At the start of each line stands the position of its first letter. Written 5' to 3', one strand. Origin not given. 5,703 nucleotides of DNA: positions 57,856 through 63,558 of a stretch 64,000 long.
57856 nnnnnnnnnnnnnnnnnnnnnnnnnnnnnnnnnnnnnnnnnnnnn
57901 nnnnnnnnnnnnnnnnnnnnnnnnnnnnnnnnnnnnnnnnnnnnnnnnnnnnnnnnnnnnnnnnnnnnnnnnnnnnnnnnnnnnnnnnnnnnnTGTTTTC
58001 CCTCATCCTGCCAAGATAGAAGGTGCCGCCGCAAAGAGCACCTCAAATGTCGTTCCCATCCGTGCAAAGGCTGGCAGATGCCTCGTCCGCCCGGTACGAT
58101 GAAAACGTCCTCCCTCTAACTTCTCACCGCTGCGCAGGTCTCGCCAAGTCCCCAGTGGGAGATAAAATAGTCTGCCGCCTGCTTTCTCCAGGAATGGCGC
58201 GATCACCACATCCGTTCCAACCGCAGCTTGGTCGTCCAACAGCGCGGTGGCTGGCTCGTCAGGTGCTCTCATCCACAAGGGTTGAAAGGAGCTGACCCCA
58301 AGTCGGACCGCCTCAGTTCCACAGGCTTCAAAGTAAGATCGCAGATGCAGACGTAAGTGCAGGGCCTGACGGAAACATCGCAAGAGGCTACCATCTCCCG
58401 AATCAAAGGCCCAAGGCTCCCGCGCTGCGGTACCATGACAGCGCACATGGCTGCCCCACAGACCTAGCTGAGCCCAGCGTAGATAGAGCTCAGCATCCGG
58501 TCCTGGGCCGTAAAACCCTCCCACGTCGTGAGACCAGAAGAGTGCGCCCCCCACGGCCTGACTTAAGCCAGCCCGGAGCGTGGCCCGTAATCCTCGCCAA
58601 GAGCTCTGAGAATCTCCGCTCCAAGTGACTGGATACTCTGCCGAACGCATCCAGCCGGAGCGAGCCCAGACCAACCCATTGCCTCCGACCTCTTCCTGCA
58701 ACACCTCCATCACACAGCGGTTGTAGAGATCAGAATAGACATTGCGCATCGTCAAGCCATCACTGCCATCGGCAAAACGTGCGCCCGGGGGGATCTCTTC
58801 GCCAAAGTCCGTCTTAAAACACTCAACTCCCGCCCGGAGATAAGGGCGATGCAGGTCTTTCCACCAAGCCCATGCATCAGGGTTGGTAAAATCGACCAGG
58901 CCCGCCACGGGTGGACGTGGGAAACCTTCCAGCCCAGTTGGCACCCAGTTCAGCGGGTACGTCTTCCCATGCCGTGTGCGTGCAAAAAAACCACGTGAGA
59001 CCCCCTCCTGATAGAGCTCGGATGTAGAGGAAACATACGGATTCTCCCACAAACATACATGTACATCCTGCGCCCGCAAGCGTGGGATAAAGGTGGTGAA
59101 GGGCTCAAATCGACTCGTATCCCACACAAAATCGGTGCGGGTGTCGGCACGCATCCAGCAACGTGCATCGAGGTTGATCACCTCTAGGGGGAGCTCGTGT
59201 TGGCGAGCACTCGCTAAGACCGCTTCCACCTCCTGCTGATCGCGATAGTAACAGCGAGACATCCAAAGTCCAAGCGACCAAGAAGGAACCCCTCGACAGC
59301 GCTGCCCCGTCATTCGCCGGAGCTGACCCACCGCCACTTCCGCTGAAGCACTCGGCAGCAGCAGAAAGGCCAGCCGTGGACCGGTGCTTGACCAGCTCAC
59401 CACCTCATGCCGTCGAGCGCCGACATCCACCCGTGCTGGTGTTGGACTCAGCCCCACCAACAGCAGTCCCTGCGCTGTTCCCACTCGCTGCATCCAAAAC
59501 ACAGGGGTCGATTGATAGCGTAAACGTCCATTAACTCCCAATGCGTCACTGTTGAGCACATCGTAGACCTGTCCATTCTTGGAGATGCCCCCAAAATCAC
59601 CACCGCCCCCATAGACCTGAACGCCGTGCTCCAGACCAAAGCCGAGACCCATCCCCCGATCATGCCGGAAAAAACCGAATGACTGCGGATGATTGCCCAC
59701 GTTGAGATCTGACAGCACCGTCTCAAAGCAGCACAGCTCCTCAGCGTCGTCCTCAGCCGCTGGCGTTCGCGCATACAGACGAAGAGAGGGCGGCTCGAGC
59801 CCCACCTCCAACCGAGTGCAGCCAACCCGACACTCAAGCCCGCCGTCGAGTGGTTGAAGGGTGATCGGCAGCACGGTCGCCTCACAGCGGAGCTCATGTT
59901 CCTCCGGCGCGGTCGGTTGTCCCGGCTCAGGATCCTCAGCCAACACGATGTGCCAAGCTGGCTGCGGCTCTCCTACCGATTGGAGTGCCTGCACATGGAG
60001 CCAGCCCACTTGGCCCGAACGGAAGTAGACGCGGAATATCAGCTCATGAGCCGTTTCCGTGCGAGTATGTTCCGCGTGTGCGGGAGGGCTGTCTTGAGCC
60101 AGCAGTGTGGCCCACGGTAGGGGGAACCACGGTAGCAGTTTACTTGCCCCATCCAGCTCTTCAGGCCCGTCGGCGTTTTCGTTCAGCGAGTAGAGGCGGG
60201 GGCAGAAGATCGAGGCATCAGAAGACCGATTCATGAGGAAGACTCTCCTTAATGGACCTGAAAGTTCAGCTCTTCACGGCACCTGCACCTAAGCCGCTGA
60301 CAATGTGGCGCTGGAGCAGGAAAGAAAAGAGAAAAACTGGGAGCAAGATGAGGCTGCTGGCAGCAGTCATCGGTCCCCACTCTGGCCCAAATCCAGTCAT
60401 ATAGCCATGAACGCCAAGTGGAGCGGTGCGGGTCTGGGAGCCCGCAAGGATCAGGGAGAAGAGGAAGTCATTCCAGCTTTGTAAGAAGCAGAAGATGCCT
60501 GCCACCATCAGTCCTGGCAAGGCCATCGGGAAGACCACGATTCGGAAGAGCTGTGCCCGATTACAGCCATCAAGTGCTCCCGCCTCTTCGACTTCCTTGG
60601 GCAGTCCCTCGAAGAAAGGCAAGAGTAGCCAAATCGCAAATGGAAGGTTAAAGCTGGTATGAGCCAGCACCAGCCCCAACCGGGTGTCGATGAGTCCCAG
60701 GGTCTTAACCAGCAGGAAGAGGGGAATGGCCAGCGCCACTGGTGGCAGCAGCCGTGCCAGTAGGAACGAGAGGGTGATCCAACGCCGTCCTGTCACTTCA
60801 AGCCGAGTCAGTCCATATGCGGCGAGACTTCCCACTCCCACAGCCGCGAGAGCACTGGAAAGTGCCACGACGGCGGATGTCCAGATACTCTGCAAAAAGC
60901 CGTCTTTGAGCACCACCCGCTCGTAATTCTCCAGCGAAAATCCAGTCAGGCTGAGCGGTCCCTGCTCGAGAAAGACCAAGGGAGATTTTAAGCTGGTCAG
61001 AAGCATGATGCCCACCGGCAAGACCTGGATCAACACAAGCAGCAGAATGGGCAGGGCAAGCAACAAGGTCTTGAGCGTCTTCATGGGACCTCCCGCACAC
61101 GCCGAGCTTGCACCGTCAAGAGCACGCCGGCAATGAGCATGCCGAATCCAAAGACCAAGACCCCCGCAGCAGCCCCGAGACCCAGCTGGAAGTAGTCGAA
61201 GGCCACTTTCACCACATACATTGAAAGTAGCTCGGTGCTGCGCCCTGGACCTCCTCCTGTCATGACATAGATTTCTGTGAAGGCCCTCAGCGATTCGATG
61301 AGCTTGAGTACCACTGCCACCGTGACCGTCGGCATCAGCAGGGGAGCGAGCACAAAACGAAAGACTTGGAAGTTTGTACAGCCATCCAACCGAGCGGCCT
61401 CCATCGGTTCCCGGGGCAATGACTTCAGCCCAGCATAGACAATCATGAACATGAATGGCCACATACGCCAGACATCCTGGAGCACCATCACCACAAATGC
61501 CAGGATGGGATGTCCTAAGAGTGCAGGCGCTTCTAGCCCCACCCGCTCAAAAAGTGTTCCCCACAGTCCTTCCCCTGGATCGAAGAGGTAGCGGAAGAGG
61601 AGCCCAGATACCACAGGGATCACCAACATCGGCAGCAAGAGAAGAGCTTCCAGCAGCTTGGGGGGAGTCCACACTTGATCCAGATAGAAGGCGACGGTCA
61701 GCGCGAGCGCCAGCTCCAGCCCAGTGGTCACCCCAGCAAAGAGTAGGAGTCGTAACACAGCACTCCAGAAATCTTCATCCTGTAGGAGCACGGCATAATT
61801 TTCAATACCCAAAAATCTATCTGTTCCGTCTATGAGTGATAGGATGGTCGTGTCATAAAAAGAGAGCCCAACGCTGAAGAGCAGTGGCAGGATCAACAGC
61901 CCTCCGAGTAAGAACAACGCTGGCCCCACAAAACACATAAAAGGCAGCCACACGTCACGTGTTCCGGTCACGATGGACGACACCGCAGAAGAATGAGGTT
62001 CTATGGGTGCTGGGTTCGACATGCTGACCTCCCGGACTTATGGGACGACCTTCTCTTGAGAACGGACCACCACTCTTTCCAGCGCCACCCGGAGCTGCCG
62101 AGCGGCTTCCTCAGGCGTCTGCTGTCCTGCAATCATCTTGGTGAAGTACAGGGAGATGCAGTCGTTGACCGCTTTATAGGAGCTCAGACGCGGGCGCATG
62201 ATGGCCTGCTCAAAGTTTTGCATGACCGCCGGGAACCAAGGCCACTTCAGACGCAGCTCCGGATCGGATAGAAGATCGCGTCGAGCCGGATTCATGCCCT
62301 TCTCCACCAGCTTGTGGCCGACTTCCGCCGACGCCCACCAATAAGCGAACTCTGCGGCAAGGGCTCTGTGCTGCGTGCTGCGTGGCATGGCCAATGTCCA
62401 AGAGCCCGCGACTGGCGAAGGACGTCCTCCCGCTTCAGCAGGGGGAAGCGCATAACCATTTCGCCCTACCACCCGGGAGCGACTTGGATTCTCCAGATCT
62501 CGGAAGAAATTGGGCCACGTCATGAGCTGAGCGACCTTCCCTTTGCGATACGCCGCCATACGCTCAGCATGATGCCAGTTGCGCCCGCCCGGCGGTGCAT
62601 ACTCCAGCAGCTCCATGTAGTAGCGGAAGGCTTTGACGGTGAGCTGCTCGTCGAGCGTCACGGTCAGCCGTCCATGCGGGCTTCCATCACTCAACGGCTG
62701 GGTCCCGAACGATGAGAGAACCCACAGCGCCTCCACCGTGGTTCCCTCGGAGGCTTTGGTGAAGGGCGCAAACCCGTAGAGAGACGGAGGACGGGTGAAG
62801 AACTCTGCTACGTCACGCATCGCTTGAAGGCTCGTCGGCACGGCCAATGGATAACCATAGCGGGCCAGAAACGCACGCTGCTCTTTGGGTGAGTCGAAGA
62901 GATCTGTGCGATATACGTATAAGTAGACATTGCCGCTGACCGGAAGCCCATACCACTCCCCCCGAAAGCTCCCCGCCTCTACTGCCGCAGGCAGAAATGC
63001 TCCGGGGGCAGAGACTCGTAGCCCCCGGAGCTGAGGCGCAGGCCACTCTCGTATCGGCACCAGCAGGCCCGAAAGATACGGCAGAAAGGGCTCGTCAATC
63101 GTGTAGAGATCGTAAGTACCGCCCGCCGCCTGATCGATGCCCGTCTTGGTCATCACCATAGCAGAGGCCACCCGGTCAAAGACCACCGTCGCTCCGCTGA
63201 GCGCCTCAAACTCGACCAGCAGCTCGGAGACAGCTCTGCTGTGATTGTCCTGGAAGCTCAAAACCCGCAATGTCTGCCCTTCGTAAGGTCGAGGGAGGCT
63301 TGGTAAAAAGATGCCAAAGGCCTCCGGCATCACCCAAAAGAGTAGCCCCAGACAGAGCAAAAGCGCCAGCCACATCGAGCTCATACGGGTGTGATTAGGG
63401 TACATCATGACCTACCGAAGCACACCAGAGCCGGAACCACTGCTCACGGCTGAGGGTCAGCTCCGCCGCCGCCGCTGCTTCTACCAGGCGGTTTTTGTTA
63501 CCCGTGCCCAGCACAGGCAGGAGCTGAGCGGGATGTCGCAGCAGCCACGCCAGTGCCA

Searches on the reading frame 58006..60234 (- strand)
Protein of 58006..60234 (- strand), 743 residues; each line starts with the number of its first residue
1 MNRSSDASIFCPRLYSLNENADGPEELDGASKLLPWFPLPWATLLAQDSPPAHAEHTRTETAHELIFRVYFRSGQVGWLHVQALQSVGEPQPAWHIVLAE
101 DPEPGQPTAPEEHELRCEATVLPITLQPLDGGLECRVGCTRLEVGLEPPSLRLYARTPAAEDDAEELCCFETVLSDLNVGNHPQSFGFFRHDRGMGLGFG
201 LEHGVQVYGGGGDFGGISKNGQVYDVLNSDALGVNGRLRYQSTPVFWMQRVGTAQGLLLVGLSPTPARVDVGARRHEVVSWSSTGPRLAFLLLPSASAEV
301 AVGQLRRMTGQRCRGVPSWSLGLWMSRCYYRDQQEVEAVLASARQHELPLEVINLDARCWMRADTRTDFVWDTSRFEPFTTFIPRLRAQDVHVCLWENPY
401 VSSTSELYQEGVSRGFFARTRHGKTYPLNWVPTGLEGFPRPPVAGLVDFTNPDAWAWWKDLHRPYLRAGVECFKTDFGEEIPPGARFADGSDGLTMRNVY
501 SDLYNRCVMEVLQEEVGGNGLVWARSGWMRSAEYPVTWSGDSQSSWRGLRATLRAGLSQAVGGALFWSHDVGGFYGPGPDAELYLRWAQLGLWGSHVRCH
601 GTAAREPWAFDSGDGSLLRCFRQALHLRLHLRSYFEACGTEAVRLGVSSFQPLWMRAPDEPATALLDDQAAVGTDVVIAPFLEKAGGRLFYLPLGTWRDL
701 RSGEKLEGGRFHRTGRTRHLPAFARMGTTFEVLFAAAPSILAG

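Call 51: search_protein_families(library=pfam, proteins=[window:58006-60234:-], max_evalue=0.00001)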
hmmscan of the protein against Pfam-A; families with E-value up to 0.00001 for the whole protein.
window:58006-60234:- (743 aa): 3 families
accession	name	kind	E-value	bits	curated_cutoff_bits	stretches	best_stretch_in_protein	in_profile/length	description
PF01055.32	Glyco_hydro_31_2nd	-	2.3e-72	244.5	23.5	1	316-634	4-324/328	Glycosyl hydrolases family 31 TIM-barrel domain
PF21365.3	Glyco_hydro_31_3rd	-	2.6e-11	44.3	24.4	1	648-728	3-85/87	Glycosyl hydrolase family 31 C-terminal domain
PF13802.12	Gal_mutarotas_2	-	1.7e-08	35.4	27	1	123-260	40-176/184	Glycosyl hydrolase 31 N-terminal galactose mutarotase-like domain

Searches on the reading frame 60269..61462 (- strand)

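Call 51: search_protein_families(library=pfam, proteins=[window:60269-61462:-], max_evalue=0.00001)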
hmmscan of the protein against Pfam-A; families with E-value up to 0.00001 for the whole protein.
window:60269-61462:- (398 aa): 1 family
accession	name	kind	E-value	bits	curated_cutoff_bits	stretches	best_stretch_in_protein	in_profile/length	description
PF00528.27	BPD_transp_1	-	1.3e-16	61.3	26.4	1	208-389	2-180/184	Binding-protein-dependent transport system inner membrane component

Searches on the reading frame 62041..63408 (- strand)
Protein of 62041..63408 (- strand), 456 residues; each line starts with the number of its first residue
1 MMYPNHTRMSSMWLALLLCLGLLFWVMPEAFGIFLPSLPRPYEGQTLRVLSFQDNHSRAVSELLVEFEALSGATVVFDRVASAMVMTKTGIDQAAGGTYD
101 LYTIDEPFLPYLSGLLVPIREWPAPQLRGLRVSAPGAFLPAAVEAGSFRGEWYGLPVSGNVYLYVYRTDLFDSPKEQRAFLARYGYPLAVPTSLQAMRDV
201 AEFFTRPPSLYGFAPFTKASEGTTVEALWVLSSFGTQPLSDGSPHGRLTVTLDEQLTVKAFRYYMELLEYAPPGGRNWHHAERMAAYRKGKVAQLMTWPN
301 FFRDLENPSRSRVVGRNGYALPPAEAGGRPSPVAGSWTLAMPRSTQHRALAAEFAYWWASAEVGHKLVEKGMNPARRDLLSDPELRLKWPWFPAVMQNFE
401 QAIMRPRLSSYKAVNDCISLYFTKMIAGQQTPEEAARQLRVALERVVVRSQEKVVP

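Call 51: search_protein_families(library=pfam, proteins=[window:62041-63408:-], max_evalue=0.00001)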
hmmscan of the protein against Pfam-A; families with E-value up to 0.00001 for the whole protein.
window:62041-63408:- (456 aa): 2 families
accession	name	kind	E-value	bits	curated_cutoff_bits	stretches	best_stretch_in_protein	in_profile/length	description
PF01547.30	SBP_bac_1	-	7e-20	72.7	26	1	58-363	6-305/307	Bacterial extracellular solute-binding protein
PF13416.11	SBP_bac_8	-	3.3e-16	60.3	27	1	63-384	2-270/279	Bacterial extracellular solute-binding protein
